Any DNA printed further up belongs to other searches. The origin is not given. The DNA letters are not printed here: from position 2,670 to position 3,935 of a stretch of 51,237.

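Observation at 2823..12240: Stand-alone SIR2 gene coupled to a DUF1156 methyltransferase and a HEPN-DUF499 ATPase: candidate undescribed SIR2-armed, methylation-linked defence system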

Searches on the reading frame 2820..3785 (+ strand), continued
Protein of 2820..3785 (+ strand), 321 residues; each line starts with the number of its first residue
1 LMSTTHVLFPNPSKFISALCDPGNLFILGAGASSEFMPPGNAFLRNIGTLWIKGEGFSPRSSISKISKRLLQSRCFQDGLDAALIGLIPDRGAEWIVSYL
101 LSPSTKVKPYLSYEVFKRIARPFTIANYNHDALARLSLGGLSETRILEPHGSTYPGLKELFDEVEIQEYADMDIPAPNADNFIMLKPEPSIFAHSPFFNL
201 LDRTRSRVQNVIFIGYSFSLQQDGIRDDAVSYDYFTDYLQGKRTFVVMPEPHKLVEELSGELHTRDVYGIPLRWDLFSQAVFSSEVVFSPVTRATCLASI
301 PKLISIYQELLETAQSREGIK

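Call 53: search_solved_structures(query=A2, max_evalue=10, show_alignments=4)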
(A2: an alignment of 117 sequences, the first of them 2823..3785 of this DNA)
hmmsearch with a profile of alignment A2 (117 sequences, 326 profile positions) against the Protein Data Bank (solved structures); distinct sequences matched with E-value up to 10: 6.
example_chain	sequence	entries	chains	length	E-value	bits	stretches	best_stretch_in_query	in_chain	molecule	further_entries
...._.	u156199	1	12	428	0.02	17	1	11-49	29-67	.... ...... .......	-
6enx_A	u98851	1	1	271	1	11.3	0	122-151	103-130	NAD-dependent protein deacylase sirtuin-5, mitochondrial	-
6eo0_A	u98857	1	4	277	1.1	11.3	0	122-151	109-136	NAD-dependent protein deacylase sirtuin-5, mitochondrial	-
6fky_A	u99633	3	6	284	1.2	11.2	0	122-151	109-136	NAD-dependent protein deacylase sirtuin-5, mitochondrial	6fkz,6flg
6rxs_A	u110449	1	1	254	1.9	10.5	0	122-151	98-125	NAD-dependent protein deacylase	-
4utn_A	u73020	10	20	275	2.2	10.3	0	122-151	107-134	NAD-DEPENDENT PROTEIN DEACYLASE SIRTUIN-5, MITOCHONDRIAL | SIRTUIN 5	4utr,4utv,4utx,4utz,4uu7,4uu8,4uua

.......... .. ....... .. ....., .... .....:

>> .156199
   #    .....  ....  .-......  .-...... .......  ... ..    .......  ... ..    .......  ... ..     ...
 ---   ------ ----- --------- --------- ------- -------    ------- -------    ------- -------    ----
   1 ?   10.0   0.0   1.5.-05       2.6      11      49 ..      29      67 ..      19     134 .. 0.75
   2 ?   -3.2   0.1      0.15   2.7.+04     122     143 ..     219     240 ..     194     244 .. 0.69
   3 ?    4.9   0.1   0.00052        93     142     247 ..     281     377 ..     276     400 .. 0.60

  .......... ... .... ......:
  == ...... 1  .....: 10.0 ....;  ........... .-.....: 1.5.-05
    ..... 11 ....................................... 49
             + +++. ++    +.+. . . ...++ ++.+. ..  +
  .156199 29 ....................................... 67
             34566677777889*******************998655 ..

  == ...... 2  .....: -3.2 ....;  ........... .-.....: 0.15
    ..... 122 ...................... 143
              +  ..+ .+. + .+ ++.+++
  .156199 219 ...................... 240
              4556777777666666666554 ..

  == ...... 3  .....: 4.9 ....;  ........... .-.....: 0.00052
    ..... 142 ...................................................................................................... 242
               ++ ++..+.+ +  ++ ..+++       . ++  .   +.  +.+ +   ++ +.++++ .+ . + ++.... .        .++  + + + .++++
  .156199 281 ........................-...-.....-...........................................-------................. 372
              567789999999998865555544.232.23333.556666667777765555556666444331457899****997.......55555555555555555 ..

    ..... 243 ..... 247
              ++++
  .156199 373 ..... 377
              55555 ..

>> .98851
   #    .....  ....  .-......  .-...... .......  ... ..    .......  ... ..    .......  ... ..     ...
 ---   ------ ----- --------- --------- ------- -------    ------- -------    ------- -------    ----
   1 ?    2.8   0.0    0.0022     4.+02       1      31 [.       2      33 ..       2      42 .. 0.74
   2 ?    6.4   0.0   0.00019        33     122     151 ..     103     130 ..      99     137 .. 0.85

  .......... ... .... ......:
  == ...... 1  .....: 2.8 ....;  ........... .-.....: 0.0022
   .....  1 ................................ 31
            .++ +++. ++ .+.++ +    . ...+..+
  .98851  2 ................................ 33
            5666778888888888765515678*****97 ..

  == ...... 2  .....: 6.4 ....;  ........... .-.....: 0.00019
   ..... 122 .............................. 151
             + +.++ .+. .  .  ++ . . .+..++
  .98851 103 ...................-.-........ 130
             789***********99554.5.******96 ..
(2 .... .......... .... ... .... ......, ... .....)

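Call 55: predict_structure(alignment_id=A2)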
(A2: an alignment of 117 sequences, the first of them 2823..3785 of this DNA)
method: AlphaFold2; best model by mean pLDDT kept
length: 320 residues; sequences in the alignment: 117
mean_pLDDT: 94.9   pTM: 0.92
mean pLDDT of the five models: 94.9, 94.3, 94.2, 94.0, 93.9
residues with pLDDT >= 90: 296; 70-90: 19; 50-70: 3; < 50: 2
segments of 3 or more residues with pLDDT < 50: none
pLDDT, mean of each block of 10 residues (from residue 1): 70 98 98 93 96 95 95 93 97 96 89 98 97 95 96 95 96 93 93 97 97 96 94 98 97 97 97 98 98 98 97 90
secondary structure, 60 per line:
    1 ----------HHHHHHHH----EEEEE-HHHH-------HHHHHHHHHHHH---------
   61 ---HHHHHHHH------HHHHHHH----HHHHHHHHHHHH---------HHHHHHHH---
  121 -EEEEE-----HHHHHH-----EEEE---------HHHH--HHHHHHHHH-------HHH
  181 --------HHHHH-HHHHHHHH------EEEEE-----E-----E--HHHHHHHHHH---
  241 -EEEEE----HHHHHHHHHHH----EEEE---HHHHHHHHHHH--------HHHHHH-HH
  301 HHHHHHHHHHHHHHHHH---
elements in order: H11-18 E23-27 H29-32 H40-51 H64-71 H78-84 H89-100 H110-117 E122-126 H132-137 E143-146 H156-159 H162-170 H189-193 H195-202 E209-213 H228-237 E242-246 H251-261 E266-269 H273-283 H292-297 H299-317

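Call 57: fold_search(model_id=the predicted structure, library=pdb)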
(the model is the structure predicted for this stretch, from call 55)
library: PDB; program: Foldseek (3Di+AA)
matches with E <= 10: 514; with E <= 0.001: 15
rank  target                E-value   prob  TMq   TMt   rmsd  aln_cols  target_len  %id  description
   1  8btp_A                9.9e-05  1.00  0.44  0.31   8.5       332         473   11  Helical structure of BcThsA in complex with 1''-3'gc(etheno)ADPR (released 2024-02-21)
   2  8w56_B                1.5e-04  1.00  0.38  0.15  10.3       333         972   13  Cryo-EM structure of DSR2-DSAD1 state 1 (released 2024-05-01)
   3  8wye_A                3.5e-04  1.00  0.42  0.17   9.7       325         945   13  Cryo-EM structure of DSR2-DSAD1 (partial) complex (released 2024-04-10)
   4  8bto_A                3.8e-04  1.00  0.46  0.33   7.4       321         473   12  Helical structure of BcThsA in complex with 1''-3'gcADPR (released 2024-02-21)
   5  8wyc_D                4.0e-04  1.00  0.41  0.47   9.7       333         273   14  Cryo-EM structure of DSR2 (H171A)-tube-NAD+ (partial) complex (released 2024-04-10)
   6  8wyd_B                4.3e-04  1.00  0.43  0.17   9.8       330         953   13  Cryo-EM structure of DSR2-DSAD1 complex (released 2024-04-10)
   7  8wyb_A                4.7e-04  1.00  0.40  0.16  10.8       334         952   12  Cryo-EM structure of DSR2 (H171A)-tube-NAD+ complex (released 2024-04-10)
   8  8wkt_D                5.8e-04  1.00  0.41  0.45  10.2       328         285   12  Cryo-EM structure of DSR2-DSAD1 complex (released 2024-05-22)
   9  8xff_D                6.1e-04  1.00  0.41  0.46   9.7       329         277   12  Cryo-EM structure of defence-associatedsirtuin 2 (DSR2) H171A protein in complex with SPR phage tail tube protein (released 2024-10-23)
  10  8wyd_C                6.5e-04  1.00  0.42  0.17   9.8       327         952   12  Cryo-EM structure of DSR2-DSAD1 complex (released 2024-04-10)
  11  8wy9_C                7.6e-04  1.00  0.43  0.49   9.9       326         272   12  Cryo-EM structure of DSR2 apo (partial) complex (released 2024-04-10)
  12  8wy8_C                8.4e-04  1.00  0.43  0.17  10.0       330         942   12  Cryo-EM structure of DSR2 apo complex (released 2024-04-10)
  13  8wyd_A                8.4e-04  1.00  0.42  0.17   9.7       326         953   12  Cryo-EM structure of DSR2-DSAD1 complex (released 2024-04-10)
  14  4r8m_B                9.3e-04  1.00  0.45  0.50   8.7       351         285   11  Human SIRT2 crystal structure in complex with BHJH-TM1 (released 2015-03-11)
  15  8wya_B                9.3e-04  1.00  0.40  0.17  12.4       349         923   13  Cryo-EM structure of DSR2-tube complex (released 2024-04-10)
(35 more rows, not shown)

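Call 61: find_related_loci(query=A1, collection=genome_contigs, flank=10000)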
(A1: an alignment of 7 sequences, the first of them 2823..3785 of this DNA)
Query A1 (320 aa) in genome_contigs; peptide patterns used: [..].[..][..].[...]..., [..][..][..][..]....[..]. (x = any residue, [..] = any of these).
65 stretches matched a pattern; 7 encode a relative of the query (tblastn E <= 1e-3); 7 distinct loci.
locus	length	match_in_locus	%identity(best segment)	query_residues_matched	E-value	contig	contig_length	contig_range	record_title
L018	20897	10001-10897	52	11-309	2e-100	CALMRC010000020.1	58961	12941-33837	MAG TPA_asm: uncultured Spirochaetes bacterium isolate SRR6284162_bin.1_CONCOCT_v1.1_MAG genome assembly, contig: ERZ795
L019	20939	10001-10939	28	8-311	2e-20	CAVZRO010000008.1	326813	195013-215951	MAG: uncultured proteobacterium isolate MFD05705.bin.1.193 genome assembly, contig: contig_17782, whole genome shotgun s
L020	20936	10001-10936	28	8-310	5e-20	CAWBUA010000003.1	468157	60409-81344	MAG: uncultured Alphaproteobacteria bacterium isolate MFD05502.bin.1.117 genome assembly, contig: contig_16238, whole ge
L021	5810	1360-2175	25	12-286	9e-17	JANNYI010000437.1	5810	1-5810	MAG: Betaproteobacteria bacterium isolate VAR_34_concoct_320_sub VAR_34_k141_191092, whole genome shotgun sequence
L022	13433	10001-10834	26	24-279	1e-15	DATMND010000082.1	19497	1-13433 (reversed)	MAG TPA_asm: Acetobacteraceae bacterium isolate SMAG_U12841 k141_1814094, whole genome shotgun sequence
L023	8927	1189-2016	29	24-279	8e-12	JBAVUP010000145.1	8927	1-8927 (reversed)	MAG: Desulfobaccales bacterium isolate MFD02222_ilm_asm_bin18 k127_139223, whole genome shotgun sequence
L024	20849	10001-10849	25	21-279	2e-12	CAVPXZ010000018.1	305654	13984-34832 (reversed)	MAG: uncultured Alphaproteobacteria bacterium isolate MFD01872.bin.1.255 genome assembly, contig: contig_41545, whole ge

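Call 72: search_dna_similar(query=window:2823-3785:+, collection=plasmids, mode=protein, max_evalue=0.001, max_rows=15)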
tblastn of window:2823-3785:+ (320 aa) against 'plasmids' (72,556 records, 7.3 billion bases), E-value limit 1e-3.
No match.

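Call 73: search_dna_similar(query=window:2823-3785:+, collection=phages, mode=protein, max_evalue=0.001, max_rows=15)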
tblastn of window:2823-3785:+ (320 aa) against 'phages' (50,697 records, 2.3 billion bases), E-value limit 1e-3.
No match.

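Call 79: search_protein_families(library=pfam, proteins=[L019:5207-7582:-, L019:7579-8187:-, L019:12792-14417:+, L022:8836-9813:-, L022:7358-8839:-, L022:11028-11504:+, L023:3-1040:+, L023:2451-3959:+, L023:3986-4966:+, L021:1-1200:-], max_evalue=0.001)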
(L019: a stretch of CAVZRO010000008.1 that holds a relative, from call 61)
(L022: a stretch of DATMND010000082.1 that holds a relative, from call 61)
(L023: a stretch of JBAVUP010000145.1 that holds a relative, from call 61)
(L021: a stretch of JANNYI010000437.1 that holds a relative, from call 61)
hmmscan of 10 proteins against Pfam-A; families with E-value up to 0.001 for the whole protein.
L019:5207-7582:- (791 aa): 3 families
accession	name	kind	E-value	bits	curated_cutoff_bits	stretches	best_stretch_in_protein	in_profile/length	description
PF00239.26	Resolvase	-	1.6e-29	103.3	23.3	1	7-154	1-143/145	Resolvase, N terminal domain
PF07508.19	Recombinase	-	3.1e-15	56.7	21.1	1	163-242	19-101/102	Recombinase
PF13408.12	Zn_ribbon_recom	-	6.2e-15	55.8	25.3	1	258-316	1-57/58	Recombinase zinc beta ribbon domain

L019:7579-8187:- (202 aa): 0 families

L019:12792-14417:+ (541 aa): 2 families
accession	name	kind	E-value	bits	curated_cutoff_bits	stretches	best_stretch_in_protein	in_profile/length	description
PF00370.27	FGGY_N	-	9.4e-76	255.1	28.8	1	50-290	1-245/245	FGGY family of carbohydrate kinases, N-terminal domain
PF02782.22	FGGY_C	-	1.5e-35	123.2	27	1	300-486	2-197/198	FGGY family of carbohydrate kinases, C-terminal domain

L022:8836-9813:- (325 aa): 8 families
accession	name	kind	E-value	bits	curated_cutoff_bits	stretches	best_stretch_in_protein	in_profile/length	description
PF07728.20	AAA_5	-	4.8e-12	46.5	22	1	51-216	2-139/139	AAA domain (dynein-related subfamily)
PF00004.35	AAA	-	7.2e-09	36.6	21.2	1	51-219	1-125/131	ATPase family associated with various cellular activities (AAA)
PF07726.17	AAA_3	-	1.1e-06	29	27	0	51-82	2-33/131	ATPase family associated with various cellular activities (AAA)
PF07724.20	AAA_2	-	1.5e-06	28.8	27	0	150-191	72-113/166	AAA domain (Cdc48 subfamily)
PF13401.12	AAA_22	-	5.3e-06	27.2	27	1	48-180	5-114/130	AAA domain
PF13191.12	AAA_16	-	5.5e-05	24.2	32.6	1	49-177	25-156/167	AAA ATPase domain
PF05496.18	RuvB_N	-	0.00044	20.5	27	0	50-75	35-60/159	Holliday junction DNA helicase RuvB P-loop domain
PF00158.32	Sigma54_activat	-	0.00095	19.3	20.2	0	39-69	13-43/168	Sigma-54 interaction domain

L022:7358-8839:- (493 aa): 1 family
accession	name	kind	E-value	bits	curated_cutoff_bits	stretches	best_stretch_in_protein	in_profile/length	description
PF05762.20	VWA_CoxE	-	3.7e-41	141.4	26.4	1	269-483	3-221/222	VWA domain containing CoxE-like protein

L022:11028-11504:+ (158 aa): 0 families

L023:3-1040:+ (345 aa): 8 families
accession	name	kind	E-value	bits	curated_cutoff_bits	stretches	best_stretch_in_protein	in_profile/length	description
PF00158.32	Sigma54_activat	-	1.6e-62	210.6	20.2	1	29-197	1-167/168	Sigma-54 interaction domain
PF25601.1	AAA_lid_14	-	4.1e-22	78.3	27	1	203-274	1-72/87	AAA+ ATPase lid domain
PF14532.12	Sigma54_activ_2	-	7.9e-18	65.5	25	1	43-202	13-138/138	Sigma-54 interaction domain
PF02954.25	HTH_8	-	3.3e-14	52.8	22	1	306-341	7-42/42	Bacterial regulatory protein, Fis family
PF07728.20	AAA_5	-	1.9e-07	31.6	22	1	54-173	2-123/139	AAA domain (dynein-related subfamily)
PF13556.12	HTH_30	-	2.9e-05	24.2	27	1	316-340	11-35/59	PucR C-terminal helix-turn-helix domain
PF01078.27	Mg_chelatase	-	0.00021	21.2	20.3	0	107-153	90-136/207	Magnesium chelatase, subunit ChlI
PF00004.35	AAA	-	0.00055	20.8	21.2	0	54-186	1-125/131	ATPase family associated with various cellular activities (AAA)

L023:2451-3959:+ (502 aa): 2 families
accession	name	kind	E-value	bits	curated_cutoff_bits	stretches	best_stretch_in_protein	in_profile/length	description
PF11794.13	HpaB_N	-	2.1e-79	267.3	35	1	15-285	1-269/270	4-hydroxyphenylacetate 3-hydroxylase N terminal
PF03241.18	HpaB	-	5.1e-56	189.5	25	1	294-490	2-201/202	4-hydroxyphenylacetate 3-hydroxylase C terminal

L023:3986-4966:+ (326 aa): 0 families

L021:1-1200:- (400 aa): 0 families

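Call 97: fold_search(model_id=the predicted structure, library=viral)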
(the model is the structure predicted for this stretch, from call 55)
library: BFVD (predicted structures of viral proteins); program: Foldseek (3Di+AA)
matches with E <= 10: 176; with E <= 0.001: 0
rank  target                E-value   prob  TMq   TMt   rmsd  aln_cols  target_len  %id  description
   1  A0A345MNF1            5.1e-03  0.99  0.37  0.43   9.9       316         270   11  (no name in the UniProt tables at hand)
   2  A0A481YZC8            3.2e-02  0.96  0.43  0.45   8.3       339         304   12  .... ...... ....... [Marseillevirus LCMAC202]
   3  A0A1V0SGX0            1.8e-01  0.06  0.14  0.05  25.1       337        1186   10  Putative sensor histidine kinase [Hokovirus HKV1]
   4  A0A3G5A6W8            2.4e-01  0.21  0.25  0.24  14.0       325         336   10  VWFA domain-containing protein [Hyperionvirus sp.]
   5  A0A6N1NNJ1            3.7e-01  0.08  0.20  0.19  18.4       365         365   10  Putative orfan [Tupanvirus soda lake]
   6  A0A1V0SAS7            4.8e-01  0.25  0.25  0.24  16.0       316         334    6  Uncharacterized protein [Catovirus CTV1]
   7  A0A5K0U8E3            5.3e-01  0.08  0.21  0.17  14.2       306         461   10  Calcineurin-like phosphoesterase domain-containing protein [Yasminevirus sp. GU-2018]
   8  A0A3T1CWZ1            5.9e-01  0.15  0.17  0.16  13.1       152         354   15  Uncharacterized protein [Acanthamoeba castellanii medusavirus J1]
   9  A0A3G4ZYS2            7.7e-01  0.09  0.27  0.27  12.4       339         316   11  Phosphonoacetaldehyde hydrolase [Faunusvirus sp.]
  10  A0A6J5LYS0            8.5e-01  0.12  0.20  0.30  15.1       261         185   10  Uncharacterized protein [uncultured Caudovirales phage]
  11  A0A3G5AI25            8.9e-01  0.03  0.13  0.10  20.7       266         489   10  Uncharacterized protein [Sylvanvirus sp.]
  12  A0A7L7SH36            9.4e-01  0.18  0.19  0.34   9.7       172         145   12  Deoxyuridine triphosphatase [Gordonia phage Archimedes]
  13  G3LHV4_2              9.4e-01  0.01  0.10  0.06  23.3       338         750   11  RNA replication protein [Tamus red mosaic virus]
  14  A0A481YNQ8            9.9e-01  0.08  0.13  0.21  11.5       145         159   12  Uncharacterized protein [Pithovirus LCDPAC02]
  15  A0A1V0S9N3            1.3e+00  0.09  0.21  0.14  17.5       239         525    8  p-loop_NTPase super family protein [Catovirus CTV1]
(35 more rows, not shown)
